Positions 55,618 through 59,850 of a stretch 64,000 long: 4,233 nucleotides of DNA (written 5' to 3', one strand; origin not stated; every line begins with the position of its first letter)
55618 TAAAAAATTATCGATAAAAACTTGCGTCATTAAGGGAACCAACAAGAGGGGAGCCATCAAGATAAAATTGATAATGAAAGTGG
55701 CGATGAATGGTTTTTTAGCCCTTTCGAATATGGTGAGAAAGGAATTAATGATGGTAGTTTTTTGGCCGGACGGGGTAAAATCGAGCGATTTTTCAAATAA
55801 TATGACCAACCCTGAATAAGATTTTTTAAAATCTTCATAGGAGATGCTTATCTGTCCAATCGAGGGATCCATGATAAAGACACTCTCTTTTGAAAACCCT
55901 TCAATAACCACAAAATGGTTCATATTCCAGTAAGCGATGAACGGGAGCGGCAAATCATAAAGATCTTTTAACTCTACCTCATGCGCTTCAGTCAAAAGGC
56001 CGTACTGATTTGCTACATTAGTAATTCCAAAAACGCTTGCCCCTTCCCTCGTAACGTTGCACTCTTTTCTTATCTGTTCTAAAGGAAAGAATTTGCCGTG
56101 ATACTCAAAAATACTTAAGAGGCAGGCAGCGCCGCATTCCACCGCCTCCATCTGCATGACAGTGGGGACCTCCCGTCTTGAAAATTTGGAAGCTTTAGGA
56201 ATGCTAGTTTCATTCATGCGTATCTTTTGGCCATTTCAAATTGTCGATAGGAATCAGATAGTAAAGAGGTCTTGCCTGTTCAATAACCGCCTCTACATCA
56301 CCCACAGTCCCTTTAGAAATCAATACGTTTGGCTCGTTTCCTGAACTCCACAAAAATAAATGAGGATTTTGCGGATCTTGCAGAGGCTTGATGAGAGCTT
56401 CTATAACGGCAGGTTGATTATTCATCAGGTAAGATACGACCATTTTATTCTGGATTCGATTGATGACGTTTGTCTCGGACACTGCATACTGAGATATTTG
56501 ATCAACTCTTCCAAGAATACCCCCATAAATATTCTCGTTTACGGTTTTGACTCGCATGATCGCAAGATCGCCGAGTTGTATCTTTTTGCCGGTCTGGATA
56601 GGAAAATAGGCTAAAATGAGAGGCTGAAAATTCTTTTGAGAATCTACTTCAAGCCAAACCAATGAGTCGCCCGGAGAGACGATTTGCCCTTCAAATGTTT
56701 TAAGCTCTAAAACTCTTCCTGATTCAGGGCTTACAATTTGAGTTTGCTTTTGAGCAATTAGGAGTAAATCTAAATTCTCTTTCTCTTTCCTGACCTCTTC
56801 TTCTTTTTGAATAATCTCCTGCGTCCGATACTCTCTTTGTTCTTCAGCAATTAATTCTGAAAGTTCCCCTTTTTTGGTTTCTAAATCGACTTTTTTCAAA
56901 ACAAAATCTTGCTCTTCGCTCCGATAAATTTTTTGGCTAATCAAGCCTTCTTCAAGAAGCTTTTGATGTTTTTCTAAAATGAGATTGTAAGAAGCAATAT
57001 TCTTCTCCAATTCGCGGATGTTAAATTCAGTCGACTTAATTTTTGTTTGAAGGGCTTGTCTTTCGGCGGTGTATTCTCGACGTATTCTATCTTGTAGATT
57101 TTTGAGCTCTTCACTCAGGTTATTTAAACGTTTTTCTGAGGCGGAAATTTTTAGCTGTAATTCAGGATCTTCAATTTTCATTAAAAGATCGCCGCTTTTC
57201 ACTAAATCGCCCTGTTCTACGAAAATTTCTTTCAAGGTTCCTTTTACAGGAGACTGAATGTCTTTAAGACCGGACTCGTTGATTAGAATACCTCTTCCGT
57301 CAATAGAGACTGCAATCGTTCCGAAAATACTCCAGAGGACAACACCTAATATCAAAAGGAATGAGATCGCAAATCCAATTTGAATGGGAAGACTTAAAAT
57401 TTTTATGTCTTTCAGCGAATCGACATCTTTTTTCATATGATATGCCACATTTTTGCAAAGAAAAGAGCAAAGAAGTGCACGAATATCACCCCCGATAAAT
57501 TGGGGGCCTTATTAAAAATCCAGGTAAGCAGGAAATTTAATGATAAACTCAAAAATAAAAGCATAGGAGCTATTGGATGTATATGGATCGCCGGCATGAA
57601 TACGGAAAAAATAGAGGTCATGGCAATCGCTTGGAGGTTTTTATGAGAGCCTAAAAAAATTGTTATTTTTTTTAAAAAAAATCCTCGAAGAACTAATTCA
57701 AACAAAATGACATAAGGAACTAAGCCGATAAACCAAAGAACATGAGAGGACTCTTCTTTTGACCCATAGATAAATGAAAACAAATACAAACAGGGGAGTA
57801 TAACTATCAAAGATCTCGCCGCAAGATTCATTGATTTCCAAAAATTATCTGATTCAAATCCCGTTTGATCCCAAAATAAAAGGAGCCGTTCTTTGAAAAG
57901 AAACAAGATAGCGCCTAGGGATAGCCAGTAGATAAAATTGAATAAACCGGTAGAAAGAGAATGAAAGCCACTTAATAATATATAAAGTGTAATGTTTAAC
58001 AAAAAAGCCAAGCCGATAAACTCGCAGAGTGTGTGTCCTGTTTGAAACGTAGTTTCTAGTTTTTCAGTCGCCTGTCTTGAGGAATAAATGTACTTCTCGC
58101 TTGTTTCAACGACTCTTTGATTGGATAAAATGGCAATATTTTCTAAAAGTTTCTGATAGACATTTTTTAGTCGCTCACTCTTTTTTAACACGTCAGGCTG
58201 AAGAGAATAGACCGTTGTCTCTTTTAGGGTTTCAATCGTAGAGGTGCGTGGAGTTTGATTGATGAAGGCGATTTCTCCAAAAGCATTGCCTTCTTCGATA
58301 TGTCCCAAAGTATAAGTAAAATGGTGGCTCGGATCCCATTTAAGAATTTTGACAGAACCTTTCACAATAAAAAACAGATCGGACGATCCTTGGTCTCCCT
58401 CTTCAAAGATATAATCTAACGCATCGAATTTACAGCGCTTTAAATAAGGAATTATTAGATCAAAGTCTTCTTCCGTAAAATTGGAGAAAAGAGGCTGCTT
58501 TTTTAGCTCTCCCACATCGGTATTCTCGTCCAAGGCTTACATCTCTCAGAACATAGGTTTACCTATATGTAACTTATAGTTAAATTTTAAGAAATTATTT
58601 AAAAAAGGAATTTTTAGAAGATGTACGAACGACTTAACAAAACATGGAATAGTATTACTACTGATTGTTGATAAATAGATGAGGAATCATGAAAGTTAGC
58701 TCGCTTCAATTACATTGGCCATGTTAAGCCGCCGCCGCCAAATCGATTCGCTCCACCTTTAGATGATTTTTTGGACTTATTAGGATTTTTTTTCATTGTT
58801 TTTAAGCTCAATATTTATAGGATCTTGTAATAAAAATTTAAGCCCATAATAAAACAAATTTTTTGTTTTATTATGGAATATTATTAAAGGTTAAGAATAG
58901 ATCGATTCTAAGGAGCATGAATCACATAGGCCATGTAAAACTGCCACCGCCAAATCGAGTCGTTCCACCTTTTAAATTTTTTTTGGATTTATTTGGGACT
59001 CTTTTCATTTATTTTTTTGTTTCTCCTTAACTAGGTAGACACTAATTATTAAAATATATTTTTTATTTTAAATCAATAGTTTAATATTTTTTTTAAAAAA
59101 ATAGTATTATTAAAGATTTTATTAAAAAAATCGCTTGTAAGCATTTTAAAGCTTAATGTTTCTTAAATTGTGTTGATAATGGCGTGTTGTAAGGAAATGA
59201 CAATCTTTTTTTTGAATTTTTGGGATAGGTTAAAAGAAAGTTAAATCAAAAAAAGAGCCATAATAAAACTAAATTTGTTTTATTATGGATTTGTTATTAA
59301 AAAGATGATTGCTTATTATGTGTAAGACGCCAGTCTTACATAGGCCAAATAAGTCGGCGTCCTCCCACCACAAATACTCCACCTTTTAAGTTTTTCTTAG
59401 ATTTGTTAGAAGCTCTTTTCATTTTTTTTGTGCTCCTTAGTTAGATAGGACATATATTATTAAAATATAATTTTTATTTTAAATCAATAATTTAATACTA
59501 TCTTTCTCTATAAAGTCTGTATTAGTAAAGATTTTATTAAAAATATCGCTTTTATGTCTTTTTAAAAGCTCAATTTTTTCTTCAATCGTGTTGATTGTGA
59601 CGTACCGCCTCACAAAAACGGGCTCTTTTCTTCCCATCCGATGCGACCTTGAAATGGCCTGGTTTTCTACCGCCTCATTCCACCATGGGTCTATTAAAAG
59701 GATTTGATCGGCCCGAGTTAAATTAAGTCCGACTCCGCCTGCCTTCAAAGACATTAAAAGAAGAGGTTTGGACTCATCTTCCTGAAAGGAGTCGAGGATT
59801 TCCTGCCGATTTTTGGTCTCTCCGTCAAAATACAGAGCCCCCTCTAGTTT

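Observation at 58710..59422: Three unannotated 28-codon genes for Lys-rich Gly-Gly-leader peptides with invariant C-terminal Trp-Pro-Met, heading a C39-peptidase export operon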

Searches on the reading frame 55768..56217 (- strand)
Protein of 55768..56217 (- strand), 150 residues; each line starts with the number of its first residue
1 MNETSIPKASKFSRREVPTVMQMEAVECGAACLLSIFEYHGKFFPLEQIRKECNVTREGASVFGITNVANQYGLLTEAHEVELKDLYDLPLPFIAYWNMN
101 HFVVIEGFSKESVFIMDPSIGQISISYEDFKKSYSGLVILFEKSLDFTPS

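Call 47: search_solved_structures(query=window:55768-56217:-, show_alignments=3, max_evalue=0.00001)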
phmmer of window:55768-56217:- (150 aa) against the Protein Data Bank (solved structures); distinct sequences matched with E-value up to 0.00001: 12.
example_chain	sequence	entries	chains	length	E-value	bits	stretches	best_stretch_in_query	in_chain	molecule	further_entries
6mpz_A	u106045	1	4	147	1.3e-32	115.6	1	13-143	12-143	Double Glycine Motif Protease domain from AMS/PCAT Transporter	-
8hf4_A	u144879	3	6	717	1.1e-15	60.7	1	21-149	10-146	Transport/processing ATP-binding protein ComA | Competence factor transporting ATP-binding protein/permease ComA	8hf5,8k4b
8hf6_A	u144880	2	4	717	1.1e-15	60.7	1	21-149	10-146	Competence factor transporting ATP-binding protein/permease ComA | Transport/processing ATP-binding protein ComA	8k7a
8hf7_A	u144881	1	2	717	1.1e-15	60.7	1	21-149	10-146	Competence factor transporting ATP-binding protein/permease ComA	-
7n87_A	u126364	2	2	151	3.9e-14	55.7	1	14-144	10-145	ABC-type bacteriocin transporter | Peptidase C39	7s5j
4s0f_A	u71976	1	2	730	5.7e-14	55.2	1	14-144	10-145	ABC-type bacteriocin transporter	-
4ry2_A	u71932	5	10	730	5.7e-14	55.2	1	14-144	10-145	ABC-type bacteriocin transporter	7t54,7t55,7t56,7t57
8vp3_A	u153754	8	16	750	5.9e-14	55.1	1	14-144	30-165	ABC-type bacteriocin transporter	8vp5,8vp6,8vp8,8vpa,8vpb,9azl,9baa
6v9z_A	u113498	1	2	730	1.1e-12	51.1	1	14-144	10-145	ABC-type bacteriocin transporter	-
3k8u_A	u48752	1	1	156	1.1e-11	47.8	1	14-147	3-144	Putative ABC transporter, ATP-binding protein ComA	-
8vp9_A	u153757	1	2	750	2.2e-11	46.8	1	14-143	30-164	ABC-type bacteriocin transporter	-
5xe8_A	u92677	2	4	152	4.7e-11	45.7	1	20-147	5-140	Putative ABC transporter, ATP-binding protein ComA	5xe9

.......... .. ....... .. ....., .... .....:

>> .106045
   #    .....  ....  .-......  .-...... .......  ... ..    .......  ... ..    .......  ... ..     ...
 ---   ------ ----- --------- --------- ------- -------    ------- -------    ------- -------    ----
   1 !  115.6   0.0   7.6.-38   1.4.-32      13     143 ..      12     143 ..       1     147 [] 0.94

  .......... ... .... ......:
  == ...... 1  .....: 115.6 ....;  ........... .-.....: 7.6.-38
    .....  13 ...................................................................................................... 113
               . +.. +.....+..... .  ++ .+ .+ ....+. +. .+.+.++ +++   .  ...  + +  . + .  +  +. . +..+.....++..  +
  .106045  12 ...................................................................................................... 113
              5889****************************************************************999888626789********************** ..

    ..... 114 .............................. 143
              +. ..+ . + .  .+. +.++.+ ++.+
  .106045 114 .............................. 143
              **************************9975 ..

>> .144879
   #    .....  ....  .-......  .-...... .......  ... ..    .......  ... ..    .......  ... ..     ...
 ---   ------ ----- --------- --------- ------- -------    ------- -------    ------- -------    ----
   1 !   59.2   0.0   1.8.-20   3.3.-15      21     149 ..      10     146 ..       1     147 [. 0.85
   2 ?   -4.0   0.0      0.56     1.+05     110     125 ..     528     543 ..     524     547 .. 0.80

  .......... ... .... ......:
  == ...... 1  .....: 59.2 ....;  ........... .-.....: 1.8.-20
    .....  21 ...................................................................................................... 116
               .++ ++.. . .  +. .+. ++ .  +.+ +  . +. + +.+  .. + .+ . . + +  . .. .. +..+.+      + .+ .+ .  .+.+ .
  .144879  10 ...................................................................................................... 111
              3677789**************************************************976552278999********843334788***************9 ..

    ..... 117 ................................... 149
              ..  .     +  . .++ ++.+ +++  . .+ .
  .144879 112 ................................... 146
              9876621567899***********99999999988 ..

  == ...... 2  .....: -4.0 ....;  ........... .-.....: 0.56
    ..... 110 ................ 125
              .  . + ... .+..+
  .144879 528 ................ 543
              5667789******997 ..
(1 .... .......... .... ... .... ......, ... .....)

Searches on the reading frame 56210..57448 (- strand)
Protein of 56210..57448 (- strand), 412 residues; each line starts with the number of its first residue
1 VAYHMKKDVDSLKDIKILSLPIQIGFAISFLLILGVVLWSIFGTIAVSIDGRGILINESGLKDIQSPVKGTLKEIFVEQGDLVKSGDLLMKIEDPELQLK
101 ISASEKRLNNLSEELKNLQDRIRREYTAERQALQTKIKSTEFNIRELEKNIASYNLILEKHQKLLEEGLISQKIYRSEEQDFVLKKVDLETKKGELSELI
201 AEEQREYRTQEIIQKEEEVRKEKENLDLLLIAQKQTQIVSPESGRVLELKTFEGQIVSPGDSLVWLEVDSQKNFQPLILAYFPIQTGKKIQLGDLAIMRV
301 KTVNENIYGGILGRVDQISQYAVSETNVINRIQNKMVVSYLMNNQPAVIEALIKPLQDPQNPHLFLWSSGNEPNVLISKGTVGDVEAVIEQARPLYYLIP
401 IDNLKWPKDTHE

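Call 6: search_protein_families(library=pfam, proteins=[window:56210-57448:-])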
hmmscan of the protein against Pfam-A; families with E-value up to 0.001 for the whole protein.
window:56210-57448:- (412 aa): 4 families
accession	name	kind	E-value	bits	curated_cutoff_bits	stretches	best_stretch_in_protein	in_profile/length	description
PF13533.13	Biotin_lipoyl_2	-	2e-11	43.8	29.8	1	64-93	3-32/32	Biotin-lipoyl like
PF00364.28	Biotin_lipoyl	-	1.3e-09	38.2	22.1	1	63-92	44-73/73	Biotin-requiring enzyme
PF13437.12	HlyD_3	-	3.1e-09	38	22.2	1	64-114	2-54/106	HlyD family secretion protein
PF16576.10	HlyD_D23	-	6e-09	35.9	30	1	54-149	12-101/214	Barrel-sandwich domain of CusB or HlyD membrane-fusion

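Call 9: search_protein_families(library=ncbifam, proteins=[window:56210-57448:-], max_evalue=0.1)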
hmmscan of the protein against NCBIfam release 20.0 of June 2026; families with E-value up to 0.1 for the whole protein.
window:56210-57448:- (412 aa): 39 families (the best 25 are shown)
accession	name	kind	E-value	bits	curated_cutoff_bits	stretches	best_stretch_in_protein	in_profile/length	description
TIGR03794.1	NHLM_micro_HlyD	equivalog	1.7e-60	205.1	156.2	1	32-401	29-418/421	NHLP bacteriocin system secretion protein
TIGR01843.1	type_I_hlyD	subfamily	2.1e-21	76.4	208.65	2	22-118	4-100/422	HlyD family type I secretion periplasmic adaptor subunit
TIGR00998.1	8a0101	subfamily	3.9e-20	72.1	390.8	1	62-304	43-269/334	EmrA/EmrK family multidrug efflux transporter periplasmic adaptor subunit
TIGR01730.1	RND_mfp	subfamily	4.8e-15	55.3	94.9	2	63-124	28-89/322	efflux RND transporter periplasmic adaptor subunit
NF007785.0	PRK10476.1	equivalog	1.2e-13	50.6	376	1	63-329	50-294/347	multidrug transporter subunit MdtN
TIGR02971.1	heterocyst_DevB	subfamily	2.3e-10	40.4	129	1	71-259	26-228/327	ABC exporter membrane fusion protein, DevB family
TIGR01000.1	bacteriocin_acc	subfamily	4.4e-08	32.4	258.85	1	30-119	29-118/457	bacteriocin secretion accessory protein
NF002939.0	PRK03598.1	equivalog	7.6e-08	31.9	393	1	68-313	51-278/332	secretion protein HlyD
NF008814.0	PRK11854.1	equivalog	2.5e-07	29.5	722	1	64-99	150-287/637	pyruvate dehydrogenase complex dihydrolipoyllysine-residue acetyltransferase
NF008606.0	PRK11578.1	equivalog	3.9e-07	29.5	342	2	63-131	63-132/371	macrolide transporter subunit MacA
TIGR00999.1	8a0102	subfamily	6.2e-07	28.8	319.3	1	139-321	24-170/271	CzcB/NccB family metal efflux transporter periplasmic adaptor subunit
NF006761.0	PRK09282.1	domain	1.6e-06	26.9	402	1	61-103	521-563/591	pyruvate carboxylase subunit B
NF006079.0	PRK08225.1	equivalog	5e-06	26.5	95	1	64-93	41-70/70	acetyl-CoA carboxylase biotin carboxyl carrier protein subunit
NF004547.1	PRK05889.1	equivalog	1.2e-05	25.4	75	1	68-92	46-70/71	biotin/lipoyl-binding carrier protein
NF005117.0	PRK06549.1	equivalog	1.6e-05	25.5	159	0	224-264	85-127/130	acetyl-CoA carboxylase biotin carboxyl carrier protein subunit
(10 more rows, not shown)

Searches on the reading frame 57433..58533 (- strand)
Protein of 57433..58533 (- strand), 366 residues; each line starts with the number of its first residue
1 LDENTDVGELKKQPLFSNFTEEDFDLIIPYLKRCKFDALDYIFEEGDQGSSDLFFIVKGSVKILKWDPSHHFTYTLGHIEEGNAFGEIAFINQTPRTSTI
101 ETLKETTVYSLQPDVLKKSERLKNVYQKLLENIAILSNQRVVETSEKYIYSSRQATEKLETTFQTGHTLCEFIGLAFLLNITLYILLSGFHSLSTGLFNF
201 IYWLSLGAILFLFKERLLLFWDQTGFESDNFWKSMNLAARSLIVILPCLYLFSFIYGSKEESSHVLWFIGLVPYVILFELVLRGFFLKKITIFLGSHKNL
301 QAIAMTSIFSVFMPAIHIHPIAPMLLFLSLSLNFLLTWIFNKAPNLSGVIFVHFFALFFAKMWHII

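Call 6: search_protein_families(library=pfam, proteins=[window:57433-58533:-])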
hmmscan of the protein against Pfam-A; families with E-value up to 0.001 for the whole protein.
window:57433-58533:- (366 aa): 1 family
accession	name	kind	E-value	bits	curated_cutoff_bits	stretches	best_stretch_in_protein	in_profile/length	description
PF00027.35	cNMP_binding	-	3.6e-15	56.1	27.5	1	35-117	3-83/89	Cyclic nucleotide-binding domain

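Call 9: search_protein_families(library=ncbifam, proteins=[window:57433-58533:-], max_evalue=0.1)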
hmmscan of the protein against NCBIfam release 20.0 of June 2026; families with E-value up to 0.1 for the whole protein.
window:57433-58533:- (366 aa): 6 families
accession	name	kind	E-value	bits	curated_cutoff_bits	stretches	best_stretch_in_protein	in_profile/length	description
NF008732.0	PRK11753.1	equivalog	2.8e-08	33.5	266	1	21-147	13-135/214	cAMP-activated global transcriptional regulator CRP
NF058543.1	ActPatMycb56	equivalog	2.5e-05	23.3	460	1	16-131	4-116/317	acetyltransferase Pat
NF007707.0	PRK10402.1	subfamily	5.6e-05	22.8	180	1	17-132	17-121/226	transcriptional regulator YeiL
NF006901.0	PRK09392.1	equivalog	0.0029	16.9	211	1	4-118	3-114/236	transcriptional activator FtrB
TIGR03896.1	cyc_nuc_ocin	subfamily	0.0066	15.8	161.05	1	15-142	145-271/317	bacteriocin-type transport-associated protein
NF038295.1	EPS_HpsP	equivalog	0.08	11.9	550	0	58-147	77-164/388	hormogonium polysaccharide biosynthesis glycosyltransferase HpsP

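Call 20: find_homologous_proteins(query=window:57433-58533:-, max_evalue=0.001)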
Query window:57433-58533:- (366 aa): 2 proteins with E <= 0.001 among 3718 candidates.
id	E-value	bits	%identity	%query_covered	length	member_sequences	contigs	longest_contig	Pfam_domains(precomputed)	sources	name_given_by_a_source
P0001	6.3e-229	777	98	98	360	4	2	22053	PF00027.36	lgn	-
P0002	4.0e-91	324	45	99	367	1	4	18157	PF02517.22,PF00027.36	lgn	-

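Call 21: find_encoding_contigs(protein=P0002, flank=10000, max_places=6)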
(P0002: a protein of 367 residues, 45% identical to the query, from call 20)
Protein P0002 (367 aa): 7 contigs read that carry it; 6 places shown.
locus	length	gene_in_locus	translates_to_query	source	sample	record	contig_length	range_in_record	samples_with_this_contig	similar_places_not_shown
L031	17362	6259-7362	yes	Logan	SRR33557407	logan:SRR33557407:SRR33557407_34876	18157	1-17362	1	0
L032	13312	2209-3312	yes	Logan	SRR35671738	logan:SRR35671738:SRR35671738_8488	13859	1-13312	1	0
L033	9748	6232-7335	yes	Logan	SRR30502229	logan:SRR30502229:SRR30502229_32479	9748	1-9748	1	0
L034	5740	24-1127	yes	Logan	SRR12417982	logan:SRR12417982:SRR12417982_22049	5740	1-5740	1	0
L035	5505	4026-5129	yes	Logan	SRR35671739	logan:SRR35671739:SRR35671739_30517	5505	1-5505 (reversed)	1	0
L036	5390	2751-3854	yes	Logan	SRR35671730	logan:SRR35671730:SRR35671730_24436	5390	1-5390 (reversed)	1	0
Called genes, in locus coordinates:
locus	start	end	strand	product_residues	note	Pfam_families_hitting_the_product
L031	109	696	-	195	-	PF16036:Chalcone_3, PF16035:Chalcone_2 (faint)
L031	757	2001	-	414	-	PF00753:Lactamase_B, PF00581:Rhodanese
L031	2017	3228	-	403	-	PF07690:MFS_1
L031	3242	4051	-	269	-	-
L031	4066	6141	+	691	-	PF04851:ResIII, PF00176:SNF2-rel_dom, PF00271:Helicase_C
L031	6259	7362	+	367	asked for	PF00027:cNMP_binding, PF02517:Rce1-like (weak)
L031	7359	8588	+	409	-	PF00364:Biotin_lipoyl (faint), PF25917:BSH_RND, PF25973:BSH_CzcB (weak), PF25984:BSH_YknX (faint)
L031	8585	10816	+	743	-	PF03412:Peptidase_C39, PF00664:ABC_membrane, PF00005:ABC_tran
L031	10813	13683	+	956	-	PF00664:ABC_membrane, PF00005:ABC_tran, PF02463:SMC_N (faint)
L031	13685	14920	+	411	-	PF25973:BSH_CzcB (faint)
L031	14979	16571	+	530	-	PF02321:OEP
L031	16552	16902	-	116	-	-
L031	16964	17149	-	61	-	-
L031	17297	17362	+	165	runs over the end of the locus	-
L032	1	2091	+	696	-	?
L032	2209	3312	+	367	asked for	PF00027:cNMP_binding, PF02517:Rce1-like (weak)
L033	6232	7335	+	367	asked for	PF00027:cNMP_binding, PF02517:Rce1-like (weak)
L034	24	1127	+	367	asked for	PF00027:cNMP_binding, PF02517:Rce1-like (weak)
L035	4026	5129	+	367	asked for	PF00027:cNMP_binding, PF02517:Rce1-like (weak)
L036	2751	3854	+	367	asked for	PF00027:cNMP_binding, PF02517:Rce1-like (weak)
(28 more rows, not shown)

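Call 22: find_encoding_contigs(protein=P0001, flank=10000, max_places=6)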
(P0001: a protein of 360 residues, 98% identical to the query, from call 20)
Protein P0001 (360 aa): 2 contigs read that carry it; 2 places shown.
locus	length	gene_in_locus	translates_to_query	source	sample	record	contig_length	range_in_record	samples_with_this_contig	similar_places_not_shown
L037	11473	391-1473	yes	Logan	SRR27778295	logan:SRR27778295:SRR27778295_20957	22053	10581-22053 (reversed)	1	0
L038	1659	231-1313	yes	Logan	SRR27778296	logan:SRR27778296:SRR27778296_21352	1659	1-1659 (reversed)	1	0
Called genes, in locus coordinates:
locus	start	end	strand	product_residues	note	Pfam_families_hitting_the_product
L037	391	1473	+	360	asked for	PF00027:cNMP_binding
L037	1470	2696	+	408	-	PF00364:Biotin_lipoyl (faint), PF25917:BSH_RND, PF25919:BSH_CusB (faint), PF25973:BSH_CzcB (faint), PF25984:BSH_YknX (weak)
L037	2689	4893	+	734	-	PF03412:Peptidase_C39, PF00664:ABC_membrane, PF00005:ABC_tran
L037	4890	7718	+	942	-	PF00664:ABC_membrane, PF00005:ABC_tran, PF02463:SMC_N (faint)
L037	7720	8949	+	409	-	PF25919:BSH_CusB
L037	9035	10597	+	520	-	PF02321:OEP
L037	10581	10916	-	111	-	-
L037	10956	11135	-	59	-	-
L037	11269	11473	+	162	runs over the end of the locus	-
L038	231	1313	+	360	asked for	PF00027:cNMP_binding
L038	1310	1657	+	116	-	?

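Call 48: find_encoding_contigs(protein=window:57436-58515:-, flank=10000, max_places=8)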
Protein seq(360 aa) (360 aa): no gene with exactly this product is on record in the collection.

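Call 65: search_protein_families(library=pfam, proteins=[P0002], max_evalue=5)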
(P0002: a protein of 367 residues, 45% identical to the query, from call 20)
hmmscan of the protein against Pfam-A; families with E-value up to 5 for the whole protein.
P0002 (367 aa): 3 families
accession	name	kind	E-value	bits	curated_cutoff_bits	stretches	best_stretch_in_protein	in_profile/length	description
PF00027.35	cNMP_binding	-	8.6e-13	48.5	27.5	1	33-117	2-84/89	Cyclic nucleotide-binding domain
PF02517.21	Rce1-like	-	1.1e-06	29.2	22.4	1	266-356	5-89/93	Type II CAAX prenyl endopeptidase Rce1-like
PF18214.6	STATa_Ig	-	0.069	13.6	26.6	1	104-166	53-116/122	STATa Immunoglobulin-like domain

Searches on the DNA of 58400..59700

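Call 50: search_rna_families(source=window, start=58400, end=59700, threshold=evalue, max_evalue=1)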
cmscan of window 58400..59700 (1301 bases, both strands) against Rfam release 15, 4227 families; matches with E-value up to 1: 0.
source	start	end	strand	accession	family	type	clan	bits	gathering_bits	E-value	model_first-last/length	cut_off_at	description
